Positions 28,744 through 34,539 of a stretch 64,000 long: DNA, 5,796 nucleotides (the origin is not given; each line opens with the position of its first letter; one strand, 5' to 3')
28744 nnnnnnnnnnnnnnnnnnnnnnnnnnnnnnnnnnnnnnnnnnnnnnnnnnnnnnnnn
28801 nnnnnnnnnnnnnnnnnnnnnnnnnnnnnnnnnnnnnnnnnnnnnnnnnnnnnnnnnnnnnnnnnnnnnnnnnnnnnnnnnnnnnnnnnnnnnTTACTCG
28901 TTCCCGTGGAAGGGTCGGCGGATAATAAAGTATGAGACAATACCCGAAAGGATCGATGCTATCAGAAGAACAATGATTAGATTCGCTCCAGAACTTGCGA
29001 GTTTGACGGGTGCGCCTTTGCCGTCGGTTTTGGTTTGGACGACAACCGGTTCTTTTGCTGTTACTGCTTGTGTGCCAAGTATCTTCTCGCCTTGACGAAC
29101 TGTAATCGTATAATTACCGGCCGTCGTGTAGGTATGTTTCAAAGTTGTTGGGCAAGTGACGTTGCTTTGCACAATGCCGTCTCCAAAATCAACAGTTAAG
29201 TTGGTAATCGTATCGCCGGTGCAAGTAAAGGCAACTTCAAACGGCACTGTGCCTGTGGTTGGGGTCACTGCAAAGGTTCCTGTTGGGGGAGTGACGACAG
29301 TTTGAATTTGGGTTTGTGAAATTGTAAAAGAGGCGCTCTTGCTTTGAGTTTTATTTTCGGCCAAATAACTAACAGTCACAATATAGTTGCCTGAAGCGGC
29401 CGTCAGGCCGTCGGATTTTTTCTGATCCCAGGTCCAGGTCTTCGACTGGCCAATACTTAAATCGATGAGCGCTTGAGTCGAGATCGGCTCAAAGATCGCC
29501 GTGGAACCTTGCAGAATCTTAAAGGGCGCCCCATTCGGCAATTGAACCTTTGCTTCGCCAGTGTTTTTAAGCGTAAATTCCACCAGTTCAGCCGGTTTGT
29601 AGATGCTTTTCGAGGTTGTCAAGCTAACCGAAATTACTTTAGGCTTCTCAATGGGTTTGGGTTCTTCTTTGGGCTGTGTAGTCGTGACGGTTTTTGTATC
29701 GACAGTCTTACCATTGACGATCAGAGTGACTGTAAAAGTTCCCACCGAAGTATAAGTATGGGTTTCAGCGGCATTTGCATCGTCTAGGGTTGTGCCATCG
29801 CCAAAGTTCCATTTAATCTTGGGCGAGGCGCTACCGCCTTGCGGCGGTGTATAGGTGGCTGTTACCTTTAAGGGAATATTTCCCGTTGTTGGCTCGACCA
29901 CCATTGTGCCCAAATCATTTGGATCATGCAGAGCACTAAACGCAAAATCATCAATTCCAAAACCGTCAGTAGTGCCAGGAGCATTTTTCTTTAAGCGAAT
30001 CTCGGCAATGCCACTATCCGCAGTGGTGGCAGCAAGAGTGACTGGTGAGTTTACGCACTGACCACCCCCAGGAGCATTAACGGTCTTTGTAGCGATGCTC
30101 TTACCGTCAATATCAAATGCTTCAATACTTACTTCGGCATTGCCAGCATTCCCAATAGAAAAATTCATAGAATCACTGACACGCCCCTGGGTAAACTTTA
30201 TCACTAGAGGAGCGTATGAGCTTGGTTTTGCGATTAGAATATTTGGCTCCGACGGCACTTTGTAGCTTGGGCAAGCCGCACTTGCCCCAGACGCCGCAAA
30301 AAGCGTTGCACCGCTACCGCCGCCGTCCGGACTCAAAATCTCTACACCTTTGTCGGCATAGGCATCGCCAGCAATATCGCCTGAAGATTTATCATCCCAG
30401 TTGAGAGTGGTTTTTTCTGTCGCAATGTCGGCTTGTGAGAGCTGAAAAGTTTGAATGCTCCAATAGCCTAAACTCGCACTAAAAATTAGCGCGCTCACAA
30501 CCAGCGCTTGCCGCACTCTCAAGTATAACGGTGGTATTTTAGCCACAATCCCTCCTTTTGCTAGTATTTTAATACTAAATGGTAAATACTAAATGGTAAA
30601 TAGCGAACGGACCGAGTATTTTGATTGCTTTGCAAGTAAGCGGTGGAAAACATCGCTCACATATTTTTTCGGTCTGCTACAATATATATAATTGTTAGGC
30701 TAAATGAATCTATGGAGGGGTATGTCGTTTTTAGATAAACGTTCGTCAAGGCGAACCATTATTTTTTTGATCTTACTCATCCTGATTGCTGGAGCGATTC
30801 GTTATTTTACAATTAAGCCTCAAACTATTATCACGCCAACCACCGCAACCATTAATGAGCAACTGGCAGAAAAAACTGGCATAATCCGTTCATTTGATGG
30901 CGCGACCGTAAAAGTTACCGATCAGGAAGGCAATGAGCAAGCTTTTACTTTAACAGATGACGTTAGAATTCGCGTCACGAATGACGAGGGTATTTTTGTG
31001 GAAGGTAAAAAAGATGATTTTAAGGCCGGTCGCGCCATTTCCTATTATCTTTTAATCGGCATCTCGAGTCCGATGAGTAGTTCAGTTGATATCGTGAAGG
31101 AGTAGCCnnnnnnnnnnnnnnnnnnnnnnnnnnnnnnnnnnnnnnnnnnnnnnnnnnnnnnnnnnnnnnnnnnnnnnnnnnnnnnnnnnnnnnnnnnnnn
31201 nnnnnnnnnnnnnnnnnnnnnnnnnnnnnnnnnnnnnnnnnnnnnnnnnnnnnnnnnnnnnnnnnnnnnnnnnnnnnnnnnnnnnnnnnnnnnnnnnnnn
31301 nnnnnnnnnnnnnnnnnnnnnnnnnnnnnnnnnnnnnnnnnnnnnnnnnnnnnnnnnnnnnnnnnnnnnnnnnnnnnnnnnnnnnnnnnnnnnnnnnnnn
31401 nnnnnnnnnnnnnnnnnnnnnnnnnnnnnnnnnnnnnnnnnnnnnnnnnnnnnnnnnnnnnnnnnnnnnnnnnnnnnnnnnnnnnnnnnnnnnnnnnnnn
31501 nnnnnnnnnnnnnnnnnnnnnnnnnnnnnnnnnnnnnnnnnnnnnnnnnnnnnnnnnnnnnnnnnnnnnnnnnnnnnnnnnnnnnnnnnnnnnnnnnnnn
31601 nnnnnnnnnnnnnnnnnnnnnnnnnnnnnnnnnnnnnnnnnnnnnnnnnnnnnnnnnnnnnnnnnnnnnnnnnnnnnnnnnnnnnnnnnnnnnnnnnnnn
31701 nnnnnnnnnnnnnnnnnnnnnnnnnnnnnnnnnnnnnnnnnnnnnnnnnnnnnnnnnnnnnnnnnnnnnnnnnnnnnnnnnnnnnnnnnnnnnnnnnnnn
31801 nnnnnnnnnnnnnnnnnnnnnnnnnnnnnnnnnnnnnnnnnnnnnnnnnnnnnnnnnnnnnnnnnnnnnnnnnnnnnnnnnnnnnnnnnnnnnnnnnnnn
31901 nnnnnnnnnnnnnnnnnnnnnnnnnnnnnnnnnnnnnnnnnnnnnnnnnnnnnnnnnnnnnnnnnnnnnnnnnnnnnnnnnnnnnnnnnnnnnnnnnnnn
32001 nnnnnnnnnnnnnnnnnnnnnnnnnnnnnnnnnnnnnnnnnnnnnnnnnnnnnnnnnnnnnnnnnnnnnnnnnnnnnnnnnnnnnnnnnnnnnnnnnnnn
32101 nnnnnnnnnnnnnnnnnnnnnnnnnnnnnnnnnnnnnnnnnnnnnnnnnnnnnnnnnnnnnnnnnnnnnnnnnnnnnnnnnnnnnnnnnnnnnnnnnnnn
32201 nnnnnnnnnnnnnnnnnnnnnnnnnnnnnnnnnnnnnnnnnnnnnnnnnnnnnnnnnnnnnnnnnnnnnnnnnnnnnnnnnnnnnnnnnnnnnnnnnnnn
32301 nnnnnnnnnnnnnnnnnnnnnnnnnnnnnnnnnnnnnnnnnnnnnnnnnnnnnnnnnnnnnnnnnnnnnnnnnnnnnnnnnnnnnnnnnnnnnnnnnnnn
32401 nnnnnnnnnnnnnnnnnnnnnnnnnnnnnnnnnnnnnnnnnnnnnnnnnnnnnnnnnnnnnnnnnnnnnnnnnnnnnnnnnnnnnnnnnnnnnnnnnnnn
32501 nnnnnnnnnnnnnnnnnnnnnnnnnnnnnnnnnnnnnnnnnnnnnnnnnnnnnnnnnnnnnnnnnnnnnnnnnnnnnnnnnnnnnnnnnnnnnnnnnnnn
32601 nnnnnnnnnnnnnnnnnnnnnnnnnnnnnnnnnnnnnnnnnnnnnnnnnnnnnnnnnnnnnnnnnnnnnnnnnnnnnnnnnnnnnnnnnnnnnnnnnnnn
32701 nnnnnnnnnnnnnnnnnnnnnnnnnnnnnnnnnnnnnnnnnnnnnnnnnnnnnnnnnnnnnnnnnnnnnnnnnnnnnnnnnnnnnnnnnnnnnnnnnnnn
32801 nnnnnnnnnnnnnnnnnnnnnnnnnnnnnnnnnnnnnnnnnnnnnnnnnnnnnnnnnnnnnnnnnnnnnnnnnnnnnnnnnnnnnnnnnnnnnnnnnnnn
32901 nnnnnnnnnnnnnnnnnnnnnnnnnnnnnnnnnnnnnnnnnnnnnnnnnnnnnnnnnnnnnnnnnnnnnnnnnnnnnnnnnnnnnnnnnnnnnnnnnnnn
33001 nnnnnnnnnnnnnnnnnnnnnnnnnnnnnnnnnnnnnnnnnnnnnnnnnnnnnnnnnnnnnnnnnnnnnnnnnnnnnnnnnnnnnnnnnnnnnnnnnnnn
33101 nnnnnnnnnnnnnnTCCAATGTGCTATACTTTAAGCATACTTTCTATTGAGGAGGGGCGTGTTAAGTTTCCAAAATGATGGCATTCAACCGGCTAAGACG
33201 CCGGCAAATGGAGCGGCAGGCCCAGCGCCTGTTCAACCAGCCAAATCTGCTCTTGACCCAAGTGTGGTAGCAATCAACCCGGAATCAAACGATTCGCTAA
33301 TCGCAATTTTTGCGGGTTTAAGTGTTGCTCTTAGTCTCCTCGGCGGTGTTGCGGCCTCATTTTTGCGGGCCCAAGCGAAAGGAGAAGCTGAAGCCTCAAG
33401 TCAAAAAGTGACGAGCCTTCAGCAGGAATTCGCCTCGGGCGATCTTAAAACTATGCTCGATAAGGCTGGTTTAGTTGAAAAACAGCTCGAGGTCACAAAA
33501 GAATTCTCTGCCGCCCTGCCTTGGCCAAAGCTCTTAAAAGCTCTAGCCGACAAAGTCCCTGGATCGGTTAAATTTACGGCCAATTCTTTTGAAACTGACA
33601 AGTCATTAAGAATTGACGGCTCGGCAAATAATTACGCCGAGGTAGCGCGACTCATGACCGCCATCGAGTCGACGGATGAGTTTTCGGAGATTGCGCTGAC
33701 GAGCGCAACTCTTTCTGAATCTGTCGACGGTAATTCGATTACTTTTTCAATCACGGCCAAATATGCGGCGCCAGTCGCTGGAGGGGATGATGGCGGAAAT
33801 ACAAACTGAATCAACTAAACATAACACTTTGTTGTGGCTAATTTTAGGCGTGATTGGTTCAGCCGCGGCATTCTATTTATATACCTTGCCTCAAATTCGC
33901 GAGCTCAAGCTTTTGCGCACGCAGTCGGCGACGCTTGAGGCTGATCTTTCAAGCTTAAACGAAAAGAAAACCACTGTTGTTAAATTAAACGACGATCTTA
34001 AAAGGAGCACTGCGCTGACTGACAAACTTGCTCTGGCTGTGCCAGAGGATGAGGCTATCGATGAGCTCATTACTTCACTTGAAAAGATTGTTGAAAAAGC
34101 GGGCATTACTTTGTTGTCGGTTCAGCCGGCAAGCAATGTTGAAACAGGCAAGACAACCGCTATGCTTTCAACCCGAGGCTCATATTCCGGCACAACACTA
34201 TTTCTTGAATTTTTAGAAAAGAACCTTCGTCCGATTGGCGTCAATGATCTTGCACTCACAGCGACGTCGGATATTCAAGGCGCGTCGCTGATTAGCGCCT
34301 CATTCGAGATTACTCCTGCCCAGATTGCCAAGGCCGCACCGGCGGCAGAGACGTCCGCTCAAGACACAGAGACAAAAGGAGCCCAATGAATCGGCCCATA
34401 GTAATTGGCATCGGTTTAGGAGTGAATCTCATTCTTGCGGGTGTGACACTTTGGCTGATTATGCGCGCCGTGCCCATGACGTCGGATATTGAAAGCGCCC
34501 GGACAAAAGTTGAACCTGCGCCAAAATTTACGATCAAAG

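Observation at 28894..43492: Complete secretin-less type IV pilus locus with six prepilins, flanked by large PKD/Big_2 surface proteins, in a window also encoding dprA, recJ, radA and recR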

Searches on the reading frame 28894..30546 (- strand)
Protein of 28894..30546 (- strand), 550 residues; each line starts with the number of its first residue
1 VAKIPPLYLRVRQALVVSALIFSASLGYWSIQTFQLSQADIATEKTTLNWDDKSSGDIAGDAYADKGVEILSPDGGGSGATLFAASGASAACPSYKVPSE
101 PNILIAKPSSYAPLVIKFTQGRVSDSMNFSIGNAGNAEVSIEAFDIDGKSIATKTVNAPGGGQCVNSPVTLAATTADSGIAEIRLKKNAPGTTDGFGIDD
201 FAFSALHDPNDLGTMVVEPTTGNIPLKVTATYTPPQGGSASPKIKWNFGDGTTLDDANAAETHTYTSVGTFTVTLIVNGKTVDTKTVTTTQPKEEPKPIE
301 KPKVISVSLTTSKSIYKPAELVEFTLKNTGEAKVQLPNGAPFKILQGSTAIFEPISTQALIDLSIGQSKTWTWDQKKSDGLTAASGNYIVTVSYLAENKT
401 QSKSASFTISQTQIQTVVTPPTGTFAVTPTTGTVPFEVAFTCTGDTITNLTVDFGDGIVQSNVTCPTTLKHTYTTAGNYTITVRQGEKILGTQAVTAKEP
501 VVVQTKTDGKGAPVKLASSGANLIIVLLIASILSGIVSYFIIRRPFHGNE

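Call 3: search_protein_families(library=pfam, proteins=[window:28894-30546:-], max_evalue=0.01)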
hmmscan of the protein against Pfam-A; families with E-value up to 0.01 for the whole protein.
window:28894-30546:- (550 aa): 3 families
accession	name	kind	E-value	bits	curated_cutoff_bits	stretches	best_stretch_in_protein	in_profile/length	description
PF18911.6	PKD_4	-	9.4e-16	58.1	27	2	243-286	36-80/85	PKD domain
PF00801.26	PKD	-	2.2e-13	50.4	23.5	2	244-279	32-67/80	PKD domain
PF13860.13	FlgD_ig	-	0.00055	20.3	27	0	369-394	50-75/79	FlgD Ig-like domain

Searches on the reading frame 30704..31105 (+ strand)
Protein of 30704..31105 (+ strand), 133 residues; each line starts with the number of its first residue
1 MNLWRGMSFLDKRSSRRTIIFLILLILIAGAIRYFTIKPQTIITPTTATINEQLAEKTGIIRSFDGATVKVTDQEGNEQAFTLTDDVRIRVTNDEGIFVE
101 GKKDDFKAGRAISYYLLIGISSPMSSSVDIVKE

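Call 3: search_protein_families(library=pfam, proteins=[window:30704-31105:+], max_evalue=0.01)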
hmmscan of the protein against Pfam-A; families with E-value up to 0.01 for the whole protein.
window:30704-31105:+ (133 aa): 0 families

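Call 12: search_protein_families(library=pfam, proteins=[window:30704-31105:+], max_evalue=1)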
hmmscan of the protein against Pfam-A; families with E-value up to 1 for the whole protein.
window:30704-31105:+ (133 aa): 2 families
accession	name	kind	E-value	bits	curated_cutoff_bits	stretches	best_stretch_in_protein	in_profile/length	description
PF17870.6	Insulin_TMD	-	0.15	12.6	33.4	1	19-41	22-44/47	Insulin receptor trans-membrane segment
PF23288.1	KOW6_SPT5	-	0.25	11.8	27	1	51-71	17-37/55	Transcription elongation factor SPT5, sixth KOW domain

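Call 54: search_protein_families(library=ncbifam, proteins=[window:30704-31105:+], max_evalue=0.1)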
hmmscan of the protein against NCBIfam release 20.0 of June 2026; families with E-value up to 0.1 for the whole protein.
window:30704-31105:+ (133 aa): 2 families
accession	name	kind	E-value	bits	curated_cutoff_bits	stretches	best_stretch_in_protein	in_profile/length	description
NF007004.0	PRK09467.1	equivalog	0.0068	15.3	415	1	8-115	5-102/440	two-component system sensor histidine kinase EnvZ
TIGR03593.1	yidC_nterm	equivalog_domain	0.0069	16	58.25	1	15-94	1-81/363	membrane protein insertase YidC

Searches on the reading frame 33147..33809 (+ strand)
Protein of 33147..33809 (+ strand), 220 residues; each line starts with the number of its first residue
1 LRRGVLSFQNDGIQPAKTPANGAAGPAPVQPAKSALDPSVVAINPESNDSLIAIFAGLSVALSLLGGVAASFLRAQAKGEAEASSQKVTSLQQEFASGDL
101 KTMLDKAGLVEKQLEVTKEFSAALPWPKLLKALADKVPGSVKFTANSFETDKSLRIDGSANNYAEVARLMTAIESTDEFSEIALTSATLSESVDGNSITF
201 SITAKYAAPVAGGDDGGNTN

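Call 3: search_protein_families(library=pfam, proteins=[window:33147-33809:+], max_evalue=0.01)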
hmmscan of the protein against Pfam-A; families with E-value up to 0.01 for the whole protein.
window:33147-33809:+ (220 aa): 1 family
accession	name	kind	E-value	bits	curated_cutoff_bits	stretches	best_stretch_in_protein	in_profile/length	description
PF05137.18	PilN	-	1.6e-10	41.3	22.8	1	129-205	2-77/78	Fimbrial assembly protein (PilN)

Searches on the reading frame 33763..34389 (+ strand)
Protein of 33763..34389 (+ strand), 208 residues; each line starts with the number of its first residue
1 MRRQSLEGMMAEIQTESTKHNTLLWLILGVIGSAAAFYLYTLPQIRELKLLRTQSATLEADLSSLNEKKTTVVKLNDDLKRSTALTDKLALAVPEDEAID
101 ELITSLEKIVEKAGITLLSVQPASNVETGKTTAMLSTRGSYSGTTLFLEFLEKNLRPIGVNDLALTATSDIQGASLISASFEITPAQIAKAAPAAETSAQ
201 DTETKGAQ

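Call 3: search_protein_families(library=pfam, proteins=[window:33763-34389:+], max_evalue=0.01)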
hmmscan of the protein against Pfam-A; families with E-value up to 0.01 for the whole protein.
window:33763-34389:+ (208 aa): 1 family
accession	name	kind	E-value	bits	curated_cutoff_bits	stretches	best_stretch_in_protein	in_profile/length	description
PF04350.18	PilO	-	3.9e-06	27.5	22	1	51-171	4-127/145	Pilus assembly protein, PilO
